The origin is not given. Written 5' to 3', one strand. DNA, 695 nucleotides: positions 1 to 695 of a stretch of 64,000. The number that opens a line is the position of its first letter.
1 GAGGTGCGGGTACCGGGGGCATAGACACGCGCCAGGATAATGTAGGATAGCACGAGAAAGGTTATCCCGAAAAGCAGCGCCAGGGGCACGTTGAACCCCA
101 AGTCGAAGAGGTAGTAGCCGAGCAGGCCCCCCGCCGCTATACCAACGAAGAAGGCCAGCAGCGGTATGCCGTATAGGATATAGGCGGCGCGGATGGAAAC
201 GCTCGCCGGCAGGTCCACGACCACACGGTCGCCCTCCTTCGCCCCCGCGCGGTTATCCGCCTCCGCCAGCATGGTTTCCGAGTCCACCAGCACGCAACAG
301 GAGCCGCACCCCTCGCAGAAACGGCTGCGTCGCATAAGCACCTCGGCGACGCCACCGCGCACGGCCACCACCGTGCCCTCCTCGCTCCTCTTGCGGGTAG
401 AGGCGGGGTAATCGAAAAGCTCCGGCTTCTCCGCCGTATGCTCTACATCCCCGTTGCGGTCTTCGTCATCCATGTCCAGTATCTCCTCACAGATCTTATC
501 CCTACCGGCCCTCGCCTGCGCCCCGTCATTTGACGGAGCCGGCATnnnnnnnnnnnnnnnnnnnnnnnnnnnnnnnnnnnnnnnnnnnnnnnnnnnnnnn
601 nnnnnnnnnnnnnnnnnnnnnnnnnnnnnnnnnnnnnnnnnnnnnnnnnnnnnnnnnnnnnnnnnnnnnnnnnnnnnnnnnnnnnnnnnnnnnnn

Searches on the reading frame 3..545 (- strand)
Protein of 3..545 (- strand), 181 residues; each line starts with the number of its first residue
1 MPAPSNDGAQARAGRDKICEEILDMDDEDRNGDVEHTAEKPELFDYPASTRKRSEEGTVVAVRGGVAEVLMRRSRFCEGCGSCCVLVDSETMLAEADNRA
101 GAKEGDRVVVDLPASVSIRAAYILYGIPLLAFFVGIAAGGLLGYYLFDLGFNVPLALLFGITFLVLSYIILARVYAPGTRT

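Call 8: search_protein_families(library=pfam, proteins=[window:3-545:-], max_evalue=0.01)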
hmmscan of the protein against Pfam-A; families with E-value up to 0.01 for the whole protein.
window:3-545:- (181 aa): 1 family
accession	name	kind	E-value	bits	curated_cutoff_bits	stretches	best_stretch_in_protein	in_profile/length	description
PF04246.17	RseC_MucC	-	6.8e-23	81.4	24.4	1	59-174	1-114/130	Positive regulator of sigma(E), RseC/MucC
